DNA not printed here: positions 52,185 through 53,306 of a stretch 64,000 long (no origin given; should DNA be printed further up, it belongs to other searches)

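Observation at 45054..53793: Self-contained, sigma-54-promoted type II FAS-like locus with its own ACP, PPTase, acyl-CoA dehydrogenase and HX4D acyltransferase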

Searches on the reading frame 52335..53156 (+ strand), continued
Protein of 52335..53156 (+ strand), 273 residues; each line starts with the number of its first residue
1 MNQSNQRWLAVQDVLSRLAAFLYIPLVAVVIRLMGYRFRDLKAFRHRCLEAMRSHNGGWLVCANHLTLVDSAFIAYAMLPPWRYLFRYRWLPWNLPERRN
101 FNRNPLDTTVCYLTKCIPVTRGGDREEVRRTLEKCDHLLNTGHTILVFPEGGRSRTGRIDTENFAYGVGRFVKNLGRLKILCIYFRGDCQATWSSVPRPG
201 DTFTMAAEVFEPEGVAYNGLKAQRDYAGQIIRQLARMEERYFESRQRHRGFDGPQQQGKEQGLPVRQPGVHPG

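Call 29: search_protein_families(library=ncbifam, proteins=[L078:4645-5586:+, L038:11485-12252:+, L078:654-2021:-, L078:2315-2809:+, L078:2828-3403:+], max_evalue=0.001)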
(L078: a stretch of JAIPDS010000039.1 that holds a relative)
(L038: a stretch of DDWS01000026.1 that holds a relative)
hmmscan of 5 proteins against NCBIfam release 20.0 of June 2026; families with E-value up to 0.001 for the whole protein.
L078:4645-5586:+ (313 aa): 189 families (the best 25 are shown)
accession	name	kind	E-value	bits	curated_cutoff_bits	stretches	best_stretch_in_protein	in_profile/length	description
NF005975.0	PRK08063.1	equivalog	2.8e-31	108.7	328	1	131-310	66-246/250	enoyl-[acyl-carrier-protein] reductase FabL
NF005559.1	PRK07231.1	subfamily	1.3e-30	106.7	215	2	144-310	76-247/249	glucose 1-dehydrogenase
NF053701.1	CsHdxCHCADhChcB2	equivalog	2.9e-27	95.7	350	1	202-309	136-241/245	cis-4-hydroxycyclohexanecarboxylate dehydrogenase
NF009466.0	PRK12826.1-2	subfamily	6.3e-25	88.1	222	2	198-311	134-245/248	3-oxoacyl-ACP reductase FabG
NF006121.0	PRK08265.1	subfamily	5.2e-24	85.2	294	1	132-309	66-244/263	short chain dehydrogenase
NF005752.0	PRK07576.1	subfamily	7.6e-24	84.4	321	1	195-312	134-252/271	SDR family oxidoreductase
NF004791.0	PRK06138.1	equivalog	9.1e-24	84.1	312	1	200-311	135-250/252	SDR family oxidoreductase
NF052558.1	MBtsdlDhBudC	equivalog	1.7e-23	83.5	270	1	214-310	145-241/250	meso-2,3-butanediol dehydrogenase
NF005067.0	PRK06484.1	equivalog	2.1e-23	82.7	713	1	196-309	396-510/524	short chain dehydrogenase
TIGR01830.1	3oxo_ACP_reduc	equivalog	2.4e-23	83.1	297.75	2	183-309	113-237/239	3-oxoacyl-[acyl-carrier-protein] reductase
NF004778.0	PRK06124.1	equivalog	5.1e-23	81.8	303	1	196-310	138-252/256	SDR family oxidoreductase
NF006267.0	PRK08416.1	equivalog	1.1e-22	81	369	1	199-310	146-257/260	enoyl-ACP reductase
NF005893.0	PRK07856.1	equivalog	1.2e-21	77.1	255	1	200-309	132-240/255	SDR family oxidoreductase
NF005449.0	PRK07041.1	equivalog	1.9e-21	77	257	2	217-312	146-239/240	SDR family oxidoreductase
NF006693.0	PRK09242.1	equivalog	2.7e-21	75.9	328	2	196-309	139-252/258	SDR family oxidoreductase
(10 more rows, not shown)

L038:11485-12252:+ (255 aa): 216 families (the best 25 are shown)
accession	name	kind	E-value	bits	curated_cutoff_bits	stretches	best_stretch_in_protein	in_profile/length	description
NF006072.0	PRK08217.1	subfamily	5e-56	190.3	298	1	4-252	4-253/253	3-ketoacyl-(acyl-carrier-protein) reductase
NF004198.0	PRK05653.1-3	equivalog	1.2e-48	165.7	296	1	3-233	5-227/248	3-oxoacyl-ACP reductase FabG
NF005559.1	PRK07231.1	subfamily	4.8e-47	160.6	215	1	5-250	4-247/249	glucose 1-dehydrogenase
TIGR01830.1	3oxo_ACP_reduc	equivalog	8.8e-45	153.3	297.75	1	8-249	1-237/239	3-oxoacyl-[acyl-carrier-protein] reductase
NF052558.1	MBtsdlDhBudC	equivalog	1.5e-42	145.9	270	1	6-249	4-240/250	meso-2,3-butanediol dehydrogenase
NF005067.0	PRK06484.1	equivalog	6.9e-41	140.4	713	1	6-249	274-510/524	short chain dehydrogenase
NF009464.0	PRK12824.1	subfamily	5.6e-40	137.5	269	1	7-252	4-244/245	3-oxoacyl-ACP reductase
NF009466.0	PRK12826.1-2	subfamily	6.3e-40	137.2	222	1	6-248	4-242/248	3-oxoacyl-ACP reductase FabG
NF053701.1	CsHdxCHCADhChcB2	equivalog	7.4e-40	137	350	1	5-248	3-240/245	cis-4-hydroxycyclohexanecarboxylate dehydrogenase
NF005309.0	PRK06841.1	subfamily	1.4e-39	136.2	286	1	4-249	14-251/255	GolD/DthD family dehydrogenase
NF004818.0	PRK06172.1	equivalog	1.5e-38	132.6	336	1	4-248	6-248/253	SDR family oxidoreductase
NF004791.0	PRK06138.1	equivalog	1.6e-38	132.5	312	1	4-249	4-248/252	SDR family oxidoreductase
TIGR01829.1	AcAcCoA_reduct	subfamily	2.1e-38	132.4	302.1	1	7-233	2-221/242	acetoacetyl-CoA reductase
NF006070.0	PRK08213.1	subfamily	3.6e-37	128.3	279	1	7-233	14-237/259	gluconate 5-dehydrogenase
NF009093.0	PRK12429.1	subfamily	3.7e-37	128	258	1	2-200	2-193/259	3-hydroxybutyrate dehydrogenase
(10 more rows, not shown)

L078:654-2021:- (455 aa): 6 families
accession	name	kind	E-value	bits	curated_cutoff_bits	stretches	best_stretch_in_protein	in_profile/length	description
NF052593.1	NPN_racem_MAR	equivalog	4.2e-69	233.1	500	1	15-337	1-318/415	nickel-dependent malate racemase, LarAH6 family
NF052595.1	NPN_LarAH5_MAR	equivalog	4.4e-65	220.2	462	1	15-337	1-317/415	nickel-dependent malate racemase, LarAH5 family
NF033504.2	Ni_dep_LarA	equivalog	2.5e-63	214.2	460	1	14-444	1-417/422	nickel-dependent lactate racemase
NF052525.1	NPN_LarAH10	equivalog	4.8e-60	203.5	540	1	14-446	2-424/426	NPN-dependent 2-hydroxyacid racemase, LarAH10 family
NF052592.1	LarAH_14_15_16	equivalog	1.6e-17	63.1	740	1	14-213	11-211/520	NPN-dependent hydroxyacid isomerase, LarAH14/15/16 family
NF052594.1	NPN_18_hexonate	equivalog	6e-12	45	500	1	70-302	21-263/411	nickel-dependent putative hexonate epimerase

L078:2315-2809:+ (164 aa): 4 families
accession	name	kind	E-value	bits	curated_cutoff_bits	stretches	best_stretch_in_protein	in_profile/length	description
NF047424.1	MenI_Staph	exception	1.2e-21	77.2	225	1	30-153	6-129/148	1,4-dihydroxy-2-naphthoyl-CoA hydrolase MenI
TIGR02799.1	thio_ybgC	equivalog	5.1e-20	72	141.35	1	30-150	3-123/126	tol-pal system-associated acyl-CoA thioesterase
TIGR00051.1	TIGR00051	subfamily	8.9e-20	71.2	68.7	1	32-146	2-116/117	YbgC/FadM family acyl-CoA thioesterase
NF008065.0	PRK10800.1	equivalog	4e-11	43.2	185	1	32-148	10-126/134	tol-pal system-associated acyl-CoA thioesterase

L078:2828-3403:+ (191 aa): 8 families
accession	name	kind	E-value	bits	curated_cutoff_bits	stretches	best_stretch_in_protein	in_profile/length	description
TIGR00023.1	TIGR00023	equivalog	2.8e-29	102.3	137.2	1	3-191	5-192/196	glycerol-3-phosphate 1-O-acyltransferase PlsY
NF010978.0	PRK14401.1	equivalog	5.5e-20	71.9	163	1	4-134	3-129/187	membrane protein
NF010993.0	PRK14417.1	equivalog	2.1e-12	47.1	249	1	2-150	4-152/232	membrane protein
NF010990.0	PRK14414.1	equivalog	5.3e-12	45.9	261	1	4-139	8-144/210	glycerol-3-phosphate acyltransferase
NF010987.0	PRK14411.1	equivalog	2.4e-10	40.6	243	1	5-190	5-188/204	membrane protein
NF010976.0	PRK14399.1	equivalog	4.2e-10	39.9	419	1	3-136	11-151/258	membrane protein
NF001254.0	PRK00220.2-1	equivalog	1e-09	38.7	199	1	4-140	7-143/182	glycerol-3-phosphate 1-O-acyltransferase PlsY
NF010992.0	PRK14416.1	equivalog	6.9e-07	29.5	222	1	9-129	5-127/207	membrane protein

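Call 30: search_protein_families(library=pfam, proteins=[L078:4645-5586:+, L038:11485-12252:+, L078:654-2021:-, L078:2315-2809:+, L078:2828-3403:+], max_evalue=0.001)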
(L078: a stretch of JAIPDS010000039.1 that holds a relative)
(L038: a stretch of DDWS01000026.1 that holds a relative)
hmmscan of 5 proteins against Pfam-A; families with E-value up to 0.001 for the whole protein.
L078:4645-5586:+ (313 aa): 3 families
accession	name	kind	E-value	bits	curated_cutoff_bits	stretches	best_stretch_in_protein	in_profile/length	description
PF13561.12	adh_short_C2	-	4.1e-38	131.7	27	1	167-309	94-234/236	Enoyl-(Acyl carrier protein) reductase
PF00106.31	adh_short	-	1.3e-16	61.1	26.6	2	167-258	98-189/195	short chain dehydrogenase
PF12241.14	Enoyl_reductase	-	2.9e-06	27.3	22.1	0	168-261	106-202/236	Trans-2-enoyl-CoA reductase catalytic region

L038:11485-12252:+ (255 aa): 5 families
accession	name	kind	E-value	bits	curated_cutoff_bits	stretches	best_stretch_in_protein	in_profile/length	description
PF00106.31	adh_short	-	6.8e-47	159.9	26.6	1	7-202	2-190/195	short chain dehydrogenase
PF13561.12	adh_short_C2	-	3.3e-40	138.6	27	1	14-235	3-218/236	Enoyl-(Acyl carrier protein) reductase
PF08659.16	KR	-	7.8e-10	39.4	22.6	1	8-164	3-152/180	KR domain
PF01370.27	Epimerase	-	1.3e-06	28.5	20.9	1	8-128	1-105/240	NAD dependent epimerase/dehydratase family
PF01073.25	3Beta_HSD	-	4e-05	23.2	22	1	9-130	1-108/280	3-beta hydroxysteroid dehydrogenase/isomerase family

L078:654-2021:- (455 aa): 2 families
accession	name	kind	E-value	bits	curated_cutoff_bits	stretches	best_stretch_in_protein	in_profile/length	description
PF09861.14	Lar_N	-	3.8e-48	163.9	23.3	1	20-216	2-196/204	Lactate racemase N-terminal domain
PF04015.17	DUF362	-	5.6e-06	27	24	1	93-213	22-137/200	Domain of unknown function (DUF362)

L078:2315-2809:+ (164 aa): 2 families
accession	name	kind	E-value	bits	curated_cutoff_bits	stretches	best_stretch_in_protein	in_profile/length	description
PF13279.12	4HBT_2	-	8.2e-13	49.3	25.5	1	37-147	4-115/122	Thioesterase-like superfamily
PF03061.28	4HBT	-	8.9e-12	45.6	20.6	1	43-121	2-73/79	Thioesterase superfamily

L078:2828-3403:+ (191 aa): 1 family
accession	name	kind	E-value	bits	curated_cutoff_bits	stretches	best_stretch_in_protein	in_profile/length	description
PF02660.20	G3P_acyltransf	-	7.9e-34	117.6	24.1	1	9-182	1-162/164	Glycerol-3-phosphate acyltransferase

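Call 51: search_solved_structures(query=L078:4645-5586:+, max_evalue=1e-8, show_alignments=2)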
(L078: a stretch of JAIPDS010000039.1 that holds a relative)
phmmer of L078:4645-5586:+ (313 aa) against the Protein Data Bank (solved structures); distinct sequences matched with E-value up to 1e-8: 244 (the best 60 are shown).
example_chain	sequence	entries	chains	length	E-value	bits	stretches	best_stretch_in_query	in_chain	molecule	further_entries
7nm7_AAA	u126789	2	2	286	9.2e-18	67.7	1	197-313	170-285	Antimycin pathway standalone ketoreductase enzyme, AntM | Antimycin pathway standalone ketoreductase, AntM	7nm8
3oic_A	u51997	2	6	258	1.3e-17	67.2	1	199-310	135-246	Enoyl-[acyl-carrier-protein] reductase [NADPH]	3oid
6ihi_A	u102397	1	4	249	6.8e-17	64.8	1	196-309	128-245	Alclohol dehydrogenase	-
6ihh_A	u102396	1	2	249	8.7e-17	64.5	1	196-309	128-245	Alclohol dehydrogenase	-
4ni5_A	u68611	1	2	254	9.5e-17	64.3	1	208-309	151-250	Oxidoreductase, short-chain dehydrogenase/reductase family protein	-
5ff9_A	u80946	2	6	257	1e-16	64.3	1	133-312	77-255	Noroxomaritidine/Norcraugsodine Reductase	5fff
8ij6_A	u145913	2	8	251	1.1e-16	64.2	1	194-310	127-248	Putative short-chain dehydrogenases/reductase family protein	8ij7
8ij8_A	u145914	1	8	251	1.4e-16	63.8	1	196-310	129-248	Putative short-chain dehydrogenases/reductase family protein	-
5feu_A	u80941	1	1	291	1.7e-16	63.5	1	133-312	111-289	Noroxomaritidine/Norcraugsodine Reductase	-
8ijg_A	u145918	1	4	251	2.2e-16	63.2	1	207-310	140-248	Putative short-chain dehydrogenases/reductase family protein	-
5itv_A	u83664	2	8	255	2.9e-16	62.8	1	193-309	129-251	Dihydroanticapsin 7-dehydrogenase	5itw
6y4d_A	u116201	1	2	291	3.1e-16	62.7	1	151-312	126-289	short-chain dehydrogenase/reductase (SDR)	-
1w6u_A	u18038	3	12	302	3.5e-16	62.5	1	196-312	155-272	2,4-DIENOYL-COA REDUCTASE, MITOCHONDRIAL PRECURSOR | 2,4-DIENOYL-COA REDUCTASE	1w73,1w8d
7ucw_A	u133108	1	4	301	6.7e-16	61.6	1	211-312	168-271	Decr1 protein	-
8sy8_A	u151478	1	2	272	6.8e-16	61.5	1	132-311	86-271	4-formylbenzenesulfonate dehydrogenase TsaC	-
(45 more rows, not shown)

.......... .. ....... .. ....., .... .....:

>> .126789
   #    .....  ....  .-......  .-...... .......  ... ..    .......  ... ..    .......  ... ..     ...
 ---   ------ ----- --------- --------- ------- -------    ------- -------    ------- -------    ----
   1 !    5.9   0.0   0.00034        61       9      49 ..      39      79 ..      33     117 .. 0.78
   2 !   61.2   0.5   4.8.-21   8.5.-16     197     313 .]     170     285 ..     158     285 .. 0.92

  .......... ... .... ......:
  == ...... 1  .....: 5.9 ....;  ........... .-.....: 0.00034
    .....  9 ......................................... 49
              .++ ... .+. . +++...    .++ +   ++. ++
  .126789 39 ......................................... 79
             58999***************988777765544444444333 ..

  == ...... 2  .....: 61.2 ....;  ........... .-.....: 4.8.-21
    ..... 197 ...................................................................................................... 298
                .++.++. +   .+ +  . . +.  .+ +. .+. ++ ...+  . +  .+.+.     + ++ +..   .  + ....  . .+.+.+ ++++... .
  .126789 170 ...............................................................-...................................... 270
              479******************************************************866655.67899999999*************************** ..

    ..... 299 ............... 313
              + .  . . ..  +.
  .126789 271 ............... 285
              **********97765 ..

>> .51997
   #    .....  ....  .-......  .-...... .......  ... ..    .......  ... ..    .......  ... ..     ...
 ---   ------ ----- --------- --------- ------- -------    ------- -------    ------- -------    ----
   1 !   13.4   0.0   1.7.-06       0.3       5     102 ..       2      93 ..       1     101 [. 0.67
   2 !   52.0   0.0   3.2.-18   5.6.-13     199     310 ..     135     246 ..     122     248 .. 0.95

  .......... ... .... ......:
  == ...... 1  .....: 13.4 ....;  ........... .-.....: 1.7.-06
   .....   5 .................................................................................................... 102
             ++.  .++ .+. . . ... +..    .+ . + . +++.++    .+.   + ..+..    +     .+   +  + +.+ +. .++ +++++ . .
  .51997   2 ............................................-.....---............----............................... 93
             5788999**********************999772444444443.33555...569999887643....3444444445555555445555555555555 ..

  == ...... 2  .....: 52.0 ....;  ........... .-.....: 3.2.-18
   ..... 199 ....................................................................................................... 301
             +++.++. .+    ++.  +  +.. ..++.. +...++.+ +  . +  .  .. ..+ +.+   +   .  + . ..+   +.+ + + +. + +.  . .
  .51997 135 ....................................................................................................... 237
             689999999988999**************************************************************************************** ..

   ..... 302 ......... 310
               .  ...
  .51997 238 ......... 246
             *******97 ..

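Call 65: search_solved_structures(query=window:52335-53156:+, max_evalue=1)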
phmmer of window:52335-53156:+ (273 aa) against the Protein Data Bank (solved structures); distinct sequences matched with E-value up to 1: 2.
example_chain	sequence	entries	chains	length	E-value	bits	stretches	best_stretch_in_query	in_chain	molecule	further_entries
3gmf_A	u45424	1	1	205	0.18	13.9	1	97-121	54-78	Protein-disulfide isomerase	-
5kym_A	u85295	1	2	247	0.18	13.9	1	119-161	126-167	1-acyl-sn-glycerol-3-phosphate acyltransferase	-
